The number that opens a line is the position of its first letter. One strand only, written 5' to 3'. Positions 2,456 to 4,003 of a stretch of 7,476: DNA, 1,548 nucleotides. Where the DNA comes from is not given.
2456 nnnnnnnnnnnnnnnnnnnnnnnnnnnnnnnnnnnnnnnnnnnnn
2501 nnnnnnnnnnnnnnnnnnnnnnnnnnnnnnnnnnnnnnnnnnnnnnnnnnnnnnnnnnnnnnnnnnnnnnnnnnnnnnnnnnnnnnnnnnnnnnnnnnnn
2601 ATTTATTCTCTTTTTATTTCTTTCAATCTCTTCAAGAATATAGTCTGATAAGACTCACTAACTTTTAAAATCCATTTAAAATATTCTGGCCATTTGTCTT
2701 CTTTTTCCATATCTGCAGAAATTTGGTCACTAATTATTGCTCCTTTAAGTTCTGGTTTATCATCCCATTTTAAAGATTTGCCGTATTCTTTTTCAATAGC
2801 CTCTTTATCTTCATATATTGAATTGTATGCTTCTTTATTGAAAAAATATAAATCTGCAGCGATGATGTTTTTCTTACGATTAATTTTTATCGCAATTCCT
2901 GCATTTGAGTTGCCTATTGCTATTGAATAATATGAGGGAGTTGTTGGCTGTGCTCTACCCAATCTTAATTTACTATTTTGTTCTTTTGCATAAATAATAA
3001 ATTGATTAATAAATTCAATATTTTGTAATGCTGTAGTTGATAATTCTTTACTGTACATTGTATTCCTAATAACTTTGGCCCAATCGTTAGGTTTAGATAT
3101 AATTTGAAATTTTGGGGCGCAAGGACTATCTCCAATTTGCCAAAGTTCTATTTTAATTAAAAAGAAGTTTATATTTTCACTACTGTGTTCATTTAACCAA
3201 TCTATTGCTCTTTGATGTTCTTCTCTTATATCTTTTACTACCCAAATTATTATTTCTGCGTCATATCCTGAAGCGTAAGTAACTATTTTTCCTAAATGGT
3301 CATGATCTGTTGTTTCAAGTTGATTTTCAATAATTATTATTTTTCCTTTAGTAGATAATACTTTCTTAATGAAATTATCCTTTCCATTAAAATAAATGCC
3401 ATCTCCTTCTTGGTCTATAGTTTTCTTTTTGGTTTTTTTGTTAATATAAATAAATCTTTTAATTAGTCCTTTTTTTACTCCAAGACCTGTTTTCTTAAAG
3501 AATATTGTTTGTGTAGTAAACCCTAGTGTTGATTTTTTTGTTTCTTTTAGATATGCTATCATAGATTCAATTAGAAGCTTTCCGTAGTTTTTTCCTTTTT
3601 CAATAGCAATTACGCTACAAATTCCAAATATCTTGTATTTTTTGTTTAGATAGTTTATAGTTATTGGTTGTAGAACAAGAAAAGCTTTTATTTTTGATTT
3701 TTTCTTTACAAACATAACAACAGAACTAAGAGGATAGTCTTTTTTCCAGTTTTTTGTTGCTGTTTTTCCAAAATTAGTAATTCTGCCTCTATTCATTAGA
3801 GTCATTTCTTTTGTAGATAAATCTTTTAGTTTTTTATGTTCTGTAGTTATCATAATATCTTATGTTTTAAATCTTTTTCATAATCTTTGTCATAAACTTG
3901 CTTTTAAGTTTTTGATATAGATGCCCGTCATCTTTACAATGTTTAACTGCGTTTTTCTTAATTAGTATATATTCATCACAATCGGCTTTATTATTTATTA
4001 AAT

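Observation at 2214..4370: Tight three-gene operon: GrpB NTase-fold, GNAT::nuclease-remnant/DUF4268 fusion, and EVE-like reader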

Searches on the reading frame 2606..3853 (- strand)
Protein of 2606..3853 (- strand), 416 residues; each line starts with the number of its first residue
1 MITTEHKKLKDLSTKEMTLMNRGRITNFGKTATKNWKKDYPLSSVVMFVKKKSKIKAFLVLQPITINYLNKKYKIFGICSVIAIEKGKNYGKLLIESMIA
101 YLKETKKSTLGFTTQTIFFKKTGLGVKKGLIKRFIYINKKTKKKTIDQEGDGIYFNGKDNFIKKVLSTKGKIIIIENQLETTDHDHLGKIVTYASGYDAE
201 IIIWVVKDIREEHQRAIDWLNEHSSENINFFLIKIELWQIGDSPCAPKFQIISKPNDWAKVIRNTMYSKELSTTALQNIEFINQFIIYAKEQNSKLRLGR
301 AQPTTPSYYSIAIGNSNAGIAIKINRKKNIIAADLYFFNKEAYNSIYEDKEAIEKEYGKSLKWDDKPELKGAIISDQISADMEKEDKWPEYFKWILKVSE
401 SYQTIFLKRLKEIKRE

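Call 3: search_protein_families(library=pfam, proteins=[window:2606-3853:-], max_evalue=0.1)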
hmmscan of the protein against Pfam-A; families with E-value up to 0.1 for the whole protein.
window:2606-3853:- (416 aa): 2 families
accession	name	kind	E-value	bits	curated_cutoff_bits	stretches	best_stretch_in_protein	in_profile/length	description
PF14088.11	DUF4268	-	2.9e-13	50.5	27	1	280-407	4-137/140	Domain of unknown function (DUF4268)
PF05450.20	Nicastrin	-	0.05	13.6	25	0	32-74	140-181/218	Nicastrin large lobe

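Call 4: search_protein_families(library=ncbifam, proteins=[window:2606-3853:-], max_evalue=0.1)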
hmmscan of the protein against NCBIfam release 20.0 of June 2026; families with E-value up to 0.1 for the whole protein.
window:2606-3853:- (416 aa): 0 families

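Call 7: find_encoding_contigs(protein=window:2606-3853:-, flank=10000, max_places=6)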
Protein window:2606-3853:- (416 aa): no gene with exactly this product is on record in the collection.

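Call 8: find_homologous_proteins(query=window:2606-3853:-)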
Query window:2606-3853:- (416 aa): 3787 proteins with E <= 0.001 among 8000 candidates; the best 120 are listed.
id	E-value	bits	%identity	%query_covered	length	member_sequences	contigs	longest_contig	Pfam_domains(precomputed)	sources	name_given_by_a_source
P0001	1.6e-158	546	100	59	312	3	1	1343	PF14088.12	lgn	-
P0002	8.8e-130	452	79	59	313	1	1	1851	PF14088.12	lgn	-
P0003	7.0e-106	373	65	59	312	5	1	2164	PF14088.12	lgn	-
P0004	7.1e-99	350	62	58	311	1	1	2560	PF14088.12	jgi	-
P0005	9.5e-86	307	57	58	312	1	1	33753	PF14088.12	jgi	jgi:hypothetical protein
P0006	1.1e-82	296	56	59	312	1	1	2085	PF14088.12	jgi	-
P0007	2.4e-80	289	53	59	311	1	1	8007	PF14088.12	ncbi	-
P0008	8.6e-78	280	51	62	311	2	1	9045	PF14088.12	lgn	-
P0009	1.8e-77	279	50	62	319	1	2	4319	PF14088.12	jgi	-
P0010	4.6e-77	278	53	59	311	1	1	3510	PF14088.12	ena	-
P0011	2.3e-76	276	50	58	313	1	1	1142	PF14088.12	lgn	-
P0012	2.3e-76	276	50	58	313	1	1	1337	PF14088.12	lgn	-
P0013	1.2e-75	273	52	57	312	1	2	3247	PF14088.12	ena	-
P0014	2.8e-75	272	52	57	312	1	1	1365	PF14088.12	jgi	-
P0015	4.5e-75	271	50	61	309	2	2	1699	PF14088.12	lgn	-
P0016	4.8e-75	271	51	58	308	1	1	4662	PF14088.12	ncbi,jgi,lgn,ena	ncbi:MAG: DUF4268 domain-containing protein [Candidatus Paceibacterota bacterium]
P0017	7.2e-75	271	52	59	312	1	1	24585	PF14088.12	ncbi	-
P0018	7.9e-75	271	52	57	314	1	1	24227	PF14088.12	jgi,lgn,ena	-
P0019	9.6e-75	270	50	59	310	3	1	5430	PF14088.12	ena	-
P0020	1.3e-74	270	53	59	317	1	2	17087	PF14088.12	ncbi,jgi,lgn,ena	jgi:hypothetical protein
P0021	1.6e-74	270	51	58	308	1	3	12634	PF14088.12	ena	-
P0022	1.9e-74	269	51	58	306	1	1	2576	PF14088.12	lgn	-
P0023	2.1e-74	269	52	59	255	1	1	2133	PF14088.12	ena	-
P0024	2.1e-74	269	51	57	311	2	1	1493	PF14088.12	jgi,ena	-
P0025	3.0e-74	269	52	58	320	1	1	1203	PF14088.12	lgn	-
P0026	3.4e-74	269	52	58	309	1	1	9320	PF14088.12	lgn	-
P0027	3.5e-74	268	50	58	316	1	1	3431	PF14088.12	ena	-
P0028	4.0e-74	268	49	58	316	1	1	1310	PF14088.12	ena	-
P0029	1.2e-73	267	50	60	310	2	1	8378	PF14088.12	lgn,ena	-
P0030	1.2e-73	267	52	58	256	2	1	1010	PF14088.12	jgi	-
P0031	1.4e-73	266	51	58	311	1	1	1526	PF14088.12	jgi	jgi:hypothetical protein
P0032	1.6e-73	266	51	59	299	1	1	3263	PF14088.12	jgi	jgi:hypothetical protein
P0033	1.7e-73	266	50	60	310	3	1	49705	PF14088.12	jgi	-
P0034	1.9e-73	266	48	61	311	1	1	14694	PF14088.12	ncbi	-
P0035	1.9e-73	266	50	58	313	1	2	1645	PF14088.12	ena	-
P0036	2.1e-73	266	54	59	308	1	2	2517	PF14088.12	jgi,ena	-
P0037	2.2e-73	266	52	57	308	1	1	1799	PF14088.12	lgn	-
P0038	3.6e-73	265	52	58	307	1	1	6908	PF14088.12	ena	-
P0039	3.7e-73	265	50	57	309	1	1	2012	PF14088.12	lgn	-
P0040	4.3e-73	265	51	58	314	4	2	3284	PF14088.12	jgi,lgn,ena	-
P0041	4.5e-73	265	51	60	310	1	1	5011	PF14088.12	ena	-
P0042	5.0e-73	265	51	58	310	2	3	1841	PF14088.12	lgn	-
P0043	5.2e-73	265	51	59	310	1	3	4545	PF14088.12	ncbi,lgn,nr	ncbi:MAG: DUF4268 domain-containing protein [Nanoarchaeota archaeon]|nr:DUF4268 domain-containing pr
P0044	6.0e-73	264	53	59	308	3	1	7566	PF14088.12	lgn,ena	-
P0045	6.0e-73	264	50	60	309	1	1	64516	PF14088.12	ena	-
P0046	6.1e-73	264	51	58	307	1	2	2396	PF14088.12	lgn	-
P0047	7.3e-73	264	52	58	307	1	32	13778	PF14088.12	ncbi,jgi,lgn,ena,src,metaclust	metaclust:\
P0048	9.5e-73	264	48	61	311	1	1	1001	PF14088.12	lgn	-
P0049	9.5e-73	264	51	58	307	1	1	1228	PF14088.12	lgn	-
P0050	9.5e-73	264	48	63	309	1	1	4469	PF14088.12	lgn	-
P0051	9.9e-73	264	47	63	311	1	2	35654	PF14088.12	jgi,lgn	jgi:hypothetical protein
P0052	1.1e-72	264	50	57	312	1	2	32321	PF14088.12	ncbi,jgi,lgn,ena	-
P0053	1.1e-72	263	51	58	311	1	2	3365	PF14088.12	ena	-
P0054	1.2e-72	263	53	59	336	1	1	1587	PF14088.12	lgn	-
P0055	1.4e-72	263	49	59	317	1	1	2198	PF14088.12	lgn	-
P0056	1.4e-72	263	50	58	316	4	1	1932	PF14088.12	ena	-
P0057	1.6e-72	263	49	58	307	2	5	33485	PF14088.12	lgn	-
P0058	1.8e-72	263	50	59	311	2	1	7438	PF14088.12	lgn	-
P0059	1.9e-72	263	50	59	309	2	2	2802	PF14088.12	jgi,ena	-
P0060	2.0e-72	263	49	59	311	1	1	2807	PF14088.12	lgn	-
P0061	2.0e-72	263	51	57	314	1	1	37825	PF14088.12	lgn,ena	-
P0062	2.4e-72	262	51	58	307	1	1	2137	PF14088.12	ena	-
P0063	2.4e-72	262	50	59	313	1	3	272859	PF14088.12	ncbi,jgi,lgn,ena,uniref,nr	ncbi:MAG: hypothetical protein COV34_01215 [Candidatus Zambryskibacteria bacterium CG10_big_fil_rev_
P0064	2.4e-72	262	49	58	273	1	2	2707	PF14088.12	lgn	-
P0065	3.0e-72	262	50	60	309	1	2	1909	PF14088.12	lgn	-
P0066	3.6e-72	262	49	58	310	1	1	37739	PF14088.12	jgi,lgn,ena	-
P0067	3.9e-72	262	49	59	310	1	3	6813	PF14088.12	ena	-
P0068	4.1e-72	262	48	60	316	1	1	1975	PF14088.12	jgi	jgi:hypothetical protein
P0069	4.2e-72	262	51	58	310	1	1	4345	PF14088.12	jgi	jgi:hypothetical protein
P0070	4.5e-72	262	50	59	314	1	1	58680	PF14088.12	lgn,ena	-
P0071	4.5e-72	262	51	59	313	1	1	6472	PF14088.12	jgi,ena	jgi:hypothetical protein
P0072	4.7e-72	261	49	58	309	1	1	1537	PF14088.12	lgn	-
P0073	4.9e-72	261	48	58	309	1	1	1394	PF14088.12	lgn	-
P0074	5.0e-72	261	50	59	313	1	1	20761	PF14088.12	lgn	-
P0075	5.9e-72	261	50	57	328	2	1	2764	PF14088.12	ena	-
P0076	6.0e-72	261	49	58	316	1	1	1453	PF14088.12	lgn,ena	-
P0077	6.2e-72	261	49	58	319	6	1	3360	PF14088.12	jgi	jgi:hypothetical protein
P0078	6.8e-72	261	49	58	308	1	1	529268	PF14088.12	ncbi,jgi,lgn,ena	ncbi:MAG: DUF4268 domain-containing protein [Candidatus Paceibacterota bacterium]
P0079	7.4e-72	261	49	59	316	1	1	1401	PF14088.12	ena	-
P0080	8.6e-72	261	49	58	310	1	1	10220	PF14088.12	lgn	-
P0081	9.1e-72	261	50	59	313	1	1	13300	PF14088.12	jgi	-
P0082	1.0e-71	260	50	58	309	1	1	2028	PF14088.12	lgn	-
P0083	1.2e-71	260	49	59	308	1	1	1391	PF14088.12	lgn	-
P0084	1.2e-71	260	50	59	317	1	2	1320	PF14088.12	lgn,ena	-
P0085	1.3e-71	260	51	58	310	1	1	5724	PF14088.12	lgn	-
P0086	1.3e-71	260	50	58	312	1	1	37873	PF14088.12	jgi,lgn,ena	-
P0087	1.4e-71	260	49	57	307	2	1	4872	PF14088.12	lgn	-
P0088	1.4e-71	260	49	60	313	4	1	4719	PF14088.12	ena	-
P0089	1.5e-71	260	52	58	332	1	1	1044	PF14088.12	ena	-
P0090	1.6e-71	260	50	59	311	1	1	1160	PF14088.12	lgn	-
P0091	1.7e-71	260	50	59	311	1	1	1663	PF14088.12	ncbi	-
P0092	2.1e-71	259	49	59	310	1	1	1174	PF14088.12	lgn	-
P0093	2.1e-71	259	49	59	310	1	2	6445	PF14088.12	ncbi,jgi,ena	-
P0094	2.1e-71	259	49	59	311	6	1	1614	PF14088.12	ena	-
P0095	2.6e-71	259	49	59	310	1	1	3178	PF14088.12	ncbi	-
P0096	2.8e-71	259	49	58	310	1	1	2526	PF14088.12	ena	-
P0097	2.9e-71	259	47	59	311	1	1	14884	PF14088.12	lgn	-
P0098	3.0e-71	259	50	58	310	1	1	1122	PF14088.12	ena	-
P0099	3.0e-71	259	50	58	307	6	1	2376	PF14088.12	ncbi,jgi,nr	ncbi:MAG TPA: DUF4268 domain-containing protein [Candidatus Paceibacterota bacterium]|jgi:hypothetic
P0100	3.0e-71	259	49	59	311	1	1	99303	PF14088.12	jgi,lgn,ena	-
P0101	3.4e-71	259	50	59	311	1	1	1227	PF14088.12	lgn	-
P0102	3.5e-71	259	51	58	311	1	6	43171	PF14088.12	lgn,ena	-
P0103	3.6e-71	259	48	61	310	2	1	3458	PF14088.12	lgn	-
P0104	4.0e-71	258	51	58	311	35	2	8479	PF14088.12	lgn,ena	-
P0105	4.1e-71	258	51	59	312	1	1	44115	PF14088.12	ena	-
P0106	4.2e-71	258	49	58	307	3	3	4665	PF14088.12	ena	-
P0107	4.2e-71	258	51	58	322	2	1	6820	PF14088.12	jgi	jgi:hypothetical protein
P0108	4.2e-71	258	49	59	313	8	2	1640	PF14088.12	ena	-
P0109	4.2e-71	258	49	57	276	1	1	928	PF14088.12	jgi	jgi:hypothetical protein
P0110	4.3e-71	258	50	59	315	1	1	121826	PF14088.12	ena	-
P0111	4.6e-71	258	50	57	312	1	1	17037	PF14088.12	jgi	jgi:hypothetical protein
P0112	4.9e-71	258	50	59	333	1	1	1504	PF14088.12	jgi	-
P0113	5.0e-71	258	48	58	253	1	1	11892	PF14088.12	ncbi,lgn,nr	ncbi:MAG: DUF4268 domain-containing protein [Euryarchaeota archaeon]|nr:DUF4268 domain-containing pr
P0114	5.2e-71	258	49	58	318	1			PF14088.12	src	-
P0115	5.7e-71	258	48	58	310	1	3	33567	PF14088.12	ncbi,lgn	-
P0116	5.8e-71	258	50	59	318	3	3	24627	PF14088.12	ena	-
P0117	6.2e-71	258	51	59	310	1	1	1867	PF14088.12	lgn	-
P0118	6.9e-71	258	49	58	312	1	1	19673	PF14088.12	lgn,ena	-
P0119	7.0e-71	258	50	59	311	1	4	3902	PF14088.12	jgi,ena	-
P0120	7.4e-71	258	47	59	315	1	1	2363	PF14088.12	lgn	-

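Call 11: find_encoding_contigs(protein=P0001, flank=10000)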
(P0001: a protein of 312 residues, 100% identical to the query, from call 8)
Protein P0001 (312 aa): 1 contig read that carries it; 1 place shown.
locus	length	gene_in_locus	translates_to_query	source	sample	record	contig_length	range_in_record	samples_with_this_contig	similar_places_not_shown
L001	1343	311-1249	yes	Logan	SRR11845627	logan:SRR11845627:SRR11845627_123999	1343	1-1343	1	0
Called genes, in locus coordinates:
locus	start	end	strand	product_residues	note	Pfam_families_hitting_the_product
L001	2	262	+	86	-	?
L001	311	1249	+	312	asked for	PF14088:DUF4268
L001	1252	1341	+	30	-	?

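Call 12: find_encoding_contigs(protein=P0002, flank=10000)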
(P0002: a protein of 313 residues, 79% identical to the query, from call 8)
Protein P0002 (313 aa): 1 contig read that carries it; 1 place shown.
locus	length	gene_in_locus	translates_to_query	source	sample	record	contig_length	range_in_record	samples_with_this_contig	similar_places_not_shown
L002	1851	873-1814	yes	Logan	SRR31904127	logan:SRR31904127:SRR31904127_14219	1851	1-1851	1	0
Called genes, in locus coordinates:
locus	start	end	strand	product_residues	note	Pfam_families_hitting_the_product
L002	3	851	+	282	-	?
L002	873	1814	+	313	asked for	PF14088:DUF4268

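Call 26: search_protein_families(library=padloc, proteins=[window:2606-3853:-, P0001], max_evalue=0.01)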
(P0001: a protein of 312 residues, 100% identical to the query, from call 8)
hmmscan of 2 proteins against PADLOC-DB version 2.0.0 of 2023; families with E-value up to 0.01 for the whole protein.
window:2606-3853:- (416 aa): 4 families
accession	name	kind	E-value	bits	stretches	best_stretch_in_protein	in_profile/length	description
PDLC04911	PDC-S11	-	3.7e-78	261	1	168-412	67-314/318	-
PDLC04912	PDC-S11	-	1.6e-75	252.2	1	168-412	67-312/313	-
PDLC04914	PDC-S11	-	2.8e-54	182.4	1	168-414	64-312/314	-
PDLC04913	PDC-S11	-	4.5e-14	50.3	1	202-415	149-369/375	-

P0001 (312 aa): 4 families
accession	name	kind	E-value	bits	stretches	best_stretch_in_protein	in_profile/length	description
PDLC04911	PDC-S11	-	7.1e-110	365.2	1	2-308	5-314/318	-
PDLC04912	PDC-S11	-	6.1e-105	348.9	1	2-308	5-312/313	-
PDLC04914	PDC-S11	-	2e-77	258.5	1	2-310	5-312/314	-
PDLC04913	PDC-S11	-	1.1e-14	52.3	1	98-311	149-369/375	-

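Call 41: predict_structure(alignment_id=A3)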
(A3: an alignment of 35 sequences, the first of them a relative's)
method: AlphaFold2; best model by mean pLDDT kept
length: 312 residues; sequences in the alignment: 35
mean_pLDDT: 87.3   pTM: 0.53
mean pLDDT of the five models: 87.3, 86.3, 83.5, 82.9, 80.5
residues with pLDDT >= 90: 176; 70-90: 107; 50-70: 14; < 50: 15
segments of 3 or more residues with pLDDT < 50: 154-167
pLDDT, mean of each block of 10 residues (from residue 1): 85 90 94 87 90 86 87 81 81 89 88 81 82 92 91 50 52 89 97 84 89 94 95 93 96 97 92 97 98 98 89 51
secondary structure, 60 per line:
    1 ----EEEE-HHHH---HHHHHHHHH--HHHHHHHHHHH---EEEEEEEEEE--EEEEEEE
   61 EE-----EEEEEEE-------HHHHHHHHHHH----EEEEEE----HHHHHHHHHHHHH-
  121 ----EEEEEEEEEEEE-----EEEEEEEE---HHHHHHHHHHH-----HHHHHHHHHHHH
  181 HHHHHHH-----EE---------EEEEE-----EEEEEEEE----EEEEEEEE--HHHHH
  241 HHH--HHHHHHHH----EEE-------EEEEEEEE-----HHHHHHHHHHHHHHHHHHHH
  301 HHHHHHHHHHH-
elements in order: E5-8 H10-13 H17-25 H28-38 E42-51 E54-62 E68-74 H82-92 E97-102 H107-119 E125-136 E142-149 H153-163 H169-187 E204-208 E214-221 E226-233 H236-243 H246-253 E258-260 E268-275 H281-311

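Call 46: fold_search(model_id=the predicted structure, library=pdb)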
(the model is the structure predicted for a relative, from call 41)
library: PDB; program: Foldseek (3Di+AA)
matches with E <= 10: 872; with E <= 0.001: 3
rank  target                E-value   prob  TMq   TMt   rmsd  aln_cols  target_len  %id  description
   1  2vld_B                8.7e-04  1.00  0.23  0.31   4.7        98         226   18  crystal structure of a repair endonuclease from Pyrococcus abyssi (released 2009-05-19)
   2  3kxy_D                9.2e-04  1.00  0.25  0.49   6.3       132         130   11  Crystal Structure of the ExsC-ExsE Complex (released 2010-06-30)
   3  3kxy_H                9.8e-04  1.00  0.25  0.49   6.4       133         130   10  Crystal Structure of the ExsC-ExsE Complex (released 2010-06-30)
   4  2vld_A                1.1e-03  1.00  0.23  0.30   4.7        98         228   18  crystal structure of a repair endonuclease from Pyrococcus abyssi (released 2009-05-19)
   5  3kxy_B                1.4e-03  1.00  0.25  0.48   6.2       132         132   11  Crystal Structure of the ExsC-ExsE Complex (released 2010-06-30)
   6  6vu7_C                2.8e-03  1.00  0.27  0.48   5.0       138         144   11  Crystal structure of YbjN, a putative transcription regulator from E. coli (released 2020-03-11)
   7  3kxy_F                3.8e-03  1.00  0.25  0.49   6.3       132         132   11  Crystal Structure of the ExsC-ExsE Complex (released 2010-06-30)
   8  3kxy_J                3.8e-03  1.00  0.24  0.47   6.4       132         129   11  Crystal Structure of the ExsC-ExsE Complex (released 2010-06-30)
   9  5gke_A                4.0e-03  1.00  0.22  0.27   5.3        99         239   17  Structure of EndoMS-dsDNA1 complex (released 2016-11-02)
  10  3kxy_A                5.4e-03  0.99  0.24  0.46   6.8       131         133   11  Crystal Structure of the ExsC-ExsE Complex (released 2010-06-30)
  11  5fr7_B                6.0e-03  1.00  0.27  0.50   5.3       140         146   10  Erwinia amylovora AmyR amylovoran repressor, a member of the YbjN protein family (released 2017-01-18)
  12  6vu7_D                6.0e-03  1.00  0.26  0.50   5.0       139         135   12  Crystal structure of YbjN, a putative transcription regulator from E. coli (released 2020-03-11)
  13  6vu7_A                6.0e-03  1.00  0.26  0.48   5.1       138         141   11  Crystal structure of YbjN, a putative transcription regulator from E. coli (released 2020-03-11)
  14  6vu7_B                7.2e-03  0.99  0.25  0.46   5.8       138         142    9  Crystal structure of YbjN, a putative transcription regulator from E. coli (released 2020-03-11)
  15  5fr7_A                9.1e-03  0.99  0.26  0.45   5.4       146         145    9  Erwinia amylovora AmyR amylovoran repressor, a member of the YbjN protein family (released 2017-01-18)
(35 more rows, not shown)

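Call 65: find_encoding_contigs(protein=P0003, flank=6000, max_places=3)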
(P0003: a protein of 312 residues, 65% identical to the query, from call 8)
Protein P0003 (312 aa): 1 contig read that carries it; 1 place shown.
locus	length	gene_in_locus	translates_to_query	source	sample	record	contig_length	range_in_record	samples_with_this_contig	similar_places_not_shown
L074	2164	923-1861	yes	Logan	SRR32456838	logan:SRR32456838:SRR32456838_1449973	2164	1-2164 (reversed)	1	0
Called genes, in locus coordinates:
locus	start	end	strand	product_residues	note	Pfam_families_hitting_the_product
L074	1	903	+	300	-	?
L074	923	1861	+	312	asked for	PF14088:DUF4268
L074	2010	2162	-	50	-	?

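Call 66: find_encoding_contigs(protein=P0005, flank=6000, max_places=3)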
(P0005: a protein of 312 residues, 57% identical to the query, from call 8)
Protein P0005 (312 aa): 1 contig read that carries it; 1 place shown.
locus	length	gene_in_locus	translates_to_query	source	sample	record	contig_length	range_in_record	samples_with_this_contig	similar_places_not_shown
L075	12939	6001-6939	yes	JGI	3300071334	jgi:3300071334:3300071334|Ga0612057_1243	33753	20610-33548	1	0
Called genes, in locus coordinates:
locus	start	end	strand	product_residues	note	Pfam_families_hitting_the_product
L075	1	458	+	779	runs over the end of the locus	PF12161:HsdM_N, PF02384:N6_Mtase, PF01170:UPF0020 (faint)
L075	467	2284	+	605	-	PF02463:SMC_N (weak), PF11398:DUF2813 (faint), PF13175:AAA_15, PF13476:AAA_23, PF13304:AAA_21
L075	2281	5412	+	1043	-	PF04313:HSDR_N, PF04851:ResIII, PF18766:SWI2_SNF2, PF22679:T1R_D3-like, PF11867:T1RH-like_C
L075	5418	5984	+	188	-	-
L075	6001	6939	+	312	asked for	PF14088:DUF4268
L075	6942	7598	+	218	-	PF03167:UDG (weak)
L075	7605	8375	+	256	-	PF14353:CpXC, PF00515:TPR_1 (faint), PF13181:TPR_8 (faint)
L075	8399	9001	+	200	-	-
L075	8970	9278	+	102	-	-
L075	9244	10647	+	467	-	PF00082:Peptidase_S8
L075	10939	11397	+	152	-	-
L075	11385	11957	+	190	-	-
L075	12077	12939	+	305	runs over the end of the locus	-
